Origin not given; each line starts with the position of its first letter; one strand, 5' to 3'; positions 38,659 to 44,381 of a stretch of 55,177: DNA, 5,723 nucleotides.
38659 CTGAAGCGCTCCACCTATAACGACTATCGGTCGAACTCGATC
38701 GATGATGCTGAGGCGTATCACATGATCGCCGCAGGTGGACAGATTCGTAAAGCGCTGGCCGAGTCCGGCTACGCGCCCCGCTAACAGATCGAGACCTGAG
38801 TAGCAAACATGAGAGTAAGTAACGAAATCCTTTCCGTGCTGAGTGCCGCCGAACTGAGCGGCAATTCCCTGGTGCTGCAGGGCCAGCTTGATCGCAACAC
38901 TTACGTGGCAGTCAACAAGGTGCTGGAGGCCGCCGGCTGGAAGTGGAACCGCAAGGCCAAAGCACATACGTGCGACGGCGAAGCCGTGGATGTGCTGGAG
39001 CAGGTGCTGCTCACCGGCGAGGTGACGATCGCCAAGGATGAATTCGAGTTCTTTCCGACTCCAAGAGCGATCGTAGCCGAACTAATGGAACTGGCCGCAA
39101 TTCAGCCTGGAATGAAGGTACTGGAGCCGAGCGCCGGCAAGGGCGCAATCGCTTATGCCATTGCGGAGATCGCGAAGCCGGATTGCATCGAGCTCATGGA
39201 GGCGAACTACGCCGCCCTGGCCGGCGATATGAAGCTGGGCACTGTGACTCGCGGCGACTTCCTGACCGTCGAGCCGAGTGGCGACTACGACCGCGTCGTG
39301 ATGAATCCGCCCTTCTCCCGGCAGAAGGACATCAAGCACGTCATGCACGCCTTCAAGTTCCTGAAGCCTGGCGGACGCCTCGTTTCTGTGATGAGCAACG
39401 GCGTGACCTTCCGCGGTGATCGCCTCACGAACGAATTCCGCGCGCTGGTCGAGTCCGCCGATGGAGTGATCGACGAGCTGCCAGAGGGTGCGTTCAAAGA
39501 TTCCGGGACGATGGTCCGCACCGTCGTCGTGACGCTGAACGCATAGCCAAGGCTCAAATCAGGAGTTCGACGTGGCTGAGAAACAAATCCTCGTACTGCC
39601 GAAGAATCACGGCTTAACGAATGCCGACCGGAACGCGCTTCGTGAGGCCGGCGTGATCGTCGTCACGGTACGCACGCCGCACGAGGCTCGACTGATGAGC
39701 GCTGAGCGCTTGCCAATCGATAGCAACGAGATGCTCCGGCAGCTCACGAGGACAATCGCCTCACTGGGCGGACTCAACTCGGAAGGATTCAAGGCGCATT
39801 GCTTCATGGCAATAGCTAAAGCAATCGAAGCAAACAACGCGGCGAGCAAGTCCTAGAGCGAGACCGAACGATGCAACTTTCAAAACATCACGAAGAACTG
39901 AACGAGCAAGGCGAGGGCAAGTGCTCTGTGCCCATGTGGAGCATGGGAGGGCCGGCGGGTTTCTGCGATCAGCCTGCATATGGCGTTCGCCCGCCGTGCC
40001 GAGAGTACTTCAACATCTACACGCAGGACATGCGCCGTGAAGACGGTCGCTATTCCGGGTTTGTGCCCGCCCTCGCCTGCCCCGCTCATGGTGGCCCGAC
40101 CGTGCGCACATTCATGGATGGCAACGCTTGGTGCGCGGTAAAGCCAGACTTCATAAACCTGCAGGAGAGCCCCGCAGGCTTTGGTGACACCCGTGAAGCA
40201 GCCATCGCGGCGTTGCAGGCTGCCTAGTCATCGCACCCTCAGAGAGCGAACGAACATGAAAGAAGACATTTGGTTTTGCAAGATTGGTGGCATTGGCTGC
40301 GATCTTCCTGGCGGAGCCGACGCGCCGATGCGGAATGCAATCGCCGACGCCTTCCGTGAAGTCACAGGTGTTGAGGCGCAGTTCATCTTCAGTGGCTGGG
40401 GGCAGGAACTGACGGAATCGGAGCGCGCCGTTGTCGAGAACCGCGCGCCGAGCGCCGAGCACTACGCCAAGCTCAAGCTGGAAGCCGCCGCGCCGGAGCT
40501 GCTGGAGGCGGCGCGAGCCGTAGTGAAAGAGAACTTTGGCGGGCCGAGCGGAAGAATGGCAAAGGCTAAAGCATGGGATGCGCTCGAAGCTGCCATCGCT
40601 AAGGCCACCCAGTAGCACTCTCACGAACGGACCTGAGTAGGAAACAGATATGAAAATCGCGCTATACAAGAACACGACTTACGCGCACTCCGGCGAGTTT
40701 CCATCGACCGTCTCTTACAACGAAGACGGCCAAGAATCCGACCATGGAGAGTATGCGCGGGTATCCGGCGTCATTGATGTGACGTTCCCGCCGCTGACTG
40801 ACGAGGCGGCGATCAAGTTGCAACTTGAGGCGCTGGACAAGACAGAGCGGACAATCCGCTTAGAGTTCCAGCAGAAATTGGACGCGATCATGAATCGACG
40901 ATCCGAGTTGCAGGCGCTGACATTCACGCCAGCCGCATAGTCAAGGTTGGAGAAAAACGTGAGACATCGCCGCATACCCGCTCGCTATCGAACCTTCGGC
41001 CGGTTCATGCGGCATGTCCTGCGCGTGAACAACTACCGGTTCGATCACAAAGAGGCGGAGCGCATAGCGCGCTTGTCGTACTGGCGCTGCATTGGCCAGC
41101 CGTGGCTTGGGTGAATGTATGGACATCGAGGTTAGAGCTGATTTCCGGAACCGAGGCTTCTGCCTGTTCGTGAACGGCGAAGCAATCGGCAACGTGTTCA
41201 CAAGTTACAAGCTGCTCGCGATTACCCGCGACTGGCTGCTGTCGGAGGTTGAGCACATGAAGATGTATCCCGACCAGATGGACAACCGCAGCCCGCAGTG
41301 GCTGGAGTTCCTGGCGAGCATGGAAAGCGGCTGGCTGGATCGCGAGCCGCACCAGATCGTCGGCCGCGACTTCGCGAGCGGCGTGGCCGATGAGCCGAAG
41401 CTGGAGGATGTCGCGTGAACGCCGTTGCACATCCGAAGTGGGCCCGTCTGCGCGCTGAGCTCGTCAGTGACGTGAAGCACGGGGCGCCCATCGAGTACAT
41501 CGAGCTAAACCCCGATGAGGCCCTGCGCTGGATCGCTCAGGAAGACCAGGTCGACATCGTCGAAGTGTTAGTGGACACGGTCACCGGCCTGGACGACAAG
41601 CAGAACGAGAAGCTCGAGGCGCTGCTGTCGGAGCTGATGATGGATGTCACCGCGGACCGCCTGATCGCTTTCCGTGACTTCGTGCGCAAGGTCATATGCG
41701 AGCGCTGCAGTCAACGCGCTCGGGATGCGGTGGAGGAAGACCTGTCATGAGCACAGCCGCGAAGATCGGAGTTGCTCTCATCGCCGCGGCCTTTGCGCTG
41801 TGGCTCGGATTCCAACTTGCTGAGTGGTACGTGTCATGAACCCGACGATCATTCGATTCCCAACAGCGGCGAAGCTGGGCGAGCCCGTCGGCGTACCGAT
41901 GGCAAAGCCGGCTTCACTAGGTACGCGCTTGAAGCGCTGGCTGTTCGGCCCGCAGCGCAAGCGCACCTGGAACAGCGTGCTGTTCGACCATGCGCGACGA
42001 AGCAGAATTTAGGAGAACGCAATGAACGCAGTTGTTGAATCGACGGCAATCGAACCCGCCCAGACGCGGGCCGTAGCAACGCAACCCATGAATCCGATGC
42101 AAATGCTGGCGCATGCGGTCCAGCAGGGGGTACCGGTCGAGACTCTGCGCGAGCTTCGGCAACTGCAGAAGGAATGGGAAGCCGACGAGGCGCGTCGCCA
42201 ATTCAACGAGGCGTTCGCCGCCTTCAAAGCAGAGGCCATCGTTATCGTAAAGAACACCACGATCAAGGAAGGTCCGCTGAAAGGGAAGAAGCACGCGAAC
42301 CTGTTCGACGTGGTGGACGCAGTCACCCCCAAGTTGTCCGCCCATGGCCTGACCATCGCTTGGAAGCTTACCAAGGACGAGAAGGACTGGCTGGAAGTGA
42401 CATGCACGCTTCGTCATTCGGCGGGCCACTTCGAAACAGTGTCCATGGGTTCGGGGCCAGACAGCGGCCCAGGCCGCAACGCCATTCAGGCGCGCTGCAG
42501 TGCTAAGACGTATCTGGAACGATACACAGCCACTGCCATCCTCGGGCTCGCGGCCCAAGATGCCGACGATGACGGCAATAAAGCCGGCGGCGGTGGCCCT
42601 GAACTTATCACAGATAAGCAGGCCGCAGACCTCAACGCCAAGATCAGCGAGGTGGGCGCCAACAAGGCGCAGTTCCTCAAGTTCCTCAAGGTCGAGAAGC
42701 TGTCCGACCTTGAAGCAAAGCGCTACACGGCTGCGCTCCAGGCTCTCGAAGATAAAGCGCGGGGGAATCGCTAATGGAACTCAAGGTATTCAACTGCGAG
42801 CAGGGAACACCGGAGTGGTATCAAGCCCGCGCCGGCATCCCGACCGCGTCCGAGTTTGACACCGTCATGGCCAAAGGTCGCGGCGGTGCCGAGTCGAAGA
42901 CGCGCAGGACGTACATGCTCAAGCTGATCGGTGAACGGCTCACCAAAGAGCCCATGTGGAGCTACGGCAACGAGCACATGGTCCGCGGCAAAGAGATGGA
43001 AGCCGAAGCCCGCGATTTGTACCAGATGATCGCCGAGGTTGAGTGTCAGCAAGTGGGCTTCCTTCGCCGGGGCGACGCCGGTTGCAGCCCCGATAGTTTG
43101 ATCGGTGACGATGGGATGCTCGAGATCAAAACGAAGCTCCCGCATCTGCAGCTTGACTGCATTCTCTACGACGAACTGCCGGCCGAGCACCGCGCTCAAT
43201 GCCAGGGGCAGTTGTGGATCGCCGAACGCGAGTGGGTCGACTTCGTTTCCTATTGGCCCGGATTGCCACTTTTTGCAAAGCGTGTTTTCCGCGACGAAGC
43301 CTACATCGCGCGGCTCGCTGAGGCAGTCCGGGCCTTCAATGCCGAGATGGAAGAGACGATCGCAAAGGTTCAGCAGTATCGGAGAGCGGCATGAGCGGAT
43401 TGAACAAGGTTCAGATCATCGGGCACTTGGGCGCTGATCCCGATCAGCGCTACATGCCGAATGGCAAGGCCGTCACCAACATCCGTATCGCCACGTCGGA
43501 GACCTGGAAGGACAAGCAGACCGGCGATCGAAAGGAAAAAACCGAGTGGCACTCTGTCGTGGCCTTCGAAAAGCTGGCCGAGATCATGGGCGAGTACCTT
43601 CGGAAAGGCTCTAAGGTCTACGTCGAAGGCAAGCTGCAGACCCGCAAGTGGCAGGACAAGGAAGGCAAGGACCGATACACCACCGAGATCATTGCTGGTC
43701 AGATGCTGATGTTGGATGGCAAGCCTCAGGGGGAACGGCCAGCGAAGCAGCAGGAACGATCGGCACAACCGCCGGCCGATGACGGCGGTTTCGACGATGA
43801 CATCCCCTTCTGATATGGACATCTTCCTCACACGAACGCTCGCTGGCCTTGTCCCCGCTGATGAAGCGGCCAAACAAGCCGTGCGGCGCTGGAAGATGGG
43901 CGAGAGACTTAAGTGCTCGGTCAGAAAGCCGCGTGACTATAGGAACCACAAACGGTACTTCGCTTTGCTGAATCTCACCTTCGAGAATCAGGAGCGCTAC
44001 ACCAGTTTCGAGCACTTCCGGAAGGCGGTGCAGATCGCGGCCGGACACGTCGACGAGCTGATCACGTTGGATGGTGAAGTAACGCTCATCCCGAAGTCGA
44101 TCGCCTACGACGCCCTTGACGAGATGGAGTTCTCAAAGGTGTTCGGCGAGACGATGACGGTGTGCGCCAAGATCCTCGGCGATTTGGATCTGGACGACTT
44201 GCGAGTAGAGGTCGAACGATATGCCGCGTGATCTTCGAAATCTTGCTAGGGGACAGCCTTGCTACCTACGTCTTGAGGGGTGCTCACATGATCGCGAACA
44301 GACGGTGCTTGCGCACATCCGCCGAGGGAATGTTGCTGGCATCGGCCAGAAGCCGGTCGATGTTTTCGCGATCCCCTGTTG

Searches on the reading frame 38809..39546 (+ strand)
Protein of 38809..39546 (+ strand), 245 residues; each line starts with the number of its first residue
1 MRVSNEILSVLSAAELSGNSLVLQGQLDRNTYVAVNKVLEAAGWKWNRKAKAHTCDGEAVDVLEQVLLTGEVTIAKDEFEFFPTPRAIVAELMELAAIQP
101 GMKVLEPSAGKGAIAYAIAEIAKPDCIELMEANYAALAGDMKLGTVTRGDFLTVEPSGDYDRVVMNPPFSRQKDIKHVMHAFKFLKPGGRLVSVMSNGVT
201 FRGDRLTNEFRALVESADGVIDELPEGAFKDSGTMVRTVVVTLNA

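Call 37: search_protein_families(library=pfam, proteins=[window:38809-39546:+], max_evalue=0.001)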
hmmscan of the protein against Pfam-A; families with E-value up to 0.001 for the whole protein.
window:38809-39546:+ (245 aa): 2 families
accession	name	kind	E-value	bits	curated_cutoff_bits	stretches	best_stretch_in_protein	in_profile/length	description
PF05175.20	MTS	-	4.3e-08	33.4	23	1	100-202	31-147/170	Methyltransferase small domain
PF02384.22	N6_Mtase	-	5.9e-07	29.5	20.4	0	170-243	158-230/311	N-6 DNA Methylase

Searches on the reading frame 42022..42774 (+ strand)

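Call 37: search_protein_families(library=pfam, proteins=[window:42022-42774:+], max_evalue=0.001)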
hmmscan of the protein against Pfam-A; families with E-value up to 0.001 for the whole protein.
window:42022-42774:+ (250 aa): 1 family
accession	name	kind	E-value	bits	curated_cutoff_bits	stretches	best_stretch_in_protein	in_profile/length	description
PF04404.17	ERF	-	1e-12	48.7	25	1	62-189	2-130/153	ERF superfamily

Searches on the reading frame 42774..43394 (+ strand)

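Call 37: search_protein_families(library=pfam, proteins=[window:42774-43394:+], max_evalue=0.001)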
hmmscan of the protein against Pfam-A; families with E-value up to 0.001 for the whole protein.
window:42774-43394:+ (206 aa): 1 family
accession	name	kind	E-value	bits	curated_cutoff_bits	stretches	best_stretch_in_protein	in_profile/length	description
PF09588.16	YqaJ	-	2.1e-16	61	22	1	14-152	1-149/150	YqaJ-like viral recombinase domain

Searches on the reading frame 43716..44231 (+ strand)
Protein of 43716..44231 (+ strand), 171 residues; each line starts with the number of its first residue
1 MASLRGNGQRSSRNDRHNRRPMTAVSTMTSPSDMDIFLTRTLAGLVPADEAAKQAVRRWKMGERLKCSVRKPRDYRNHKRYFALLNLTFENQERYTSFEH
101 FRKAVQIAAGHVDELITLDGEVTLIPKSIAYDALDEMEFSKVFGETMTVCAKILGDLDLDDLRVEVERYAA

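Call 37: search_protein_families(library=pfam, proteins=[window:43716-44231:+], max_evalue=0.001)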
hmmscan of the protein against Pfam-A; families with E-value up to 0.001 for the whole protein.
window:43716-44231:+ (171 aa): 1 family
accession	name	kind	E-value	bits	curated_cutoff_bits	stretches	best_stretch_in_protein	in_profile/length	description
PF07105.16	DUF1367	-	1.2e-18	68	25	2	93-150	116-173/198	Protein of unknown function (DUF1367)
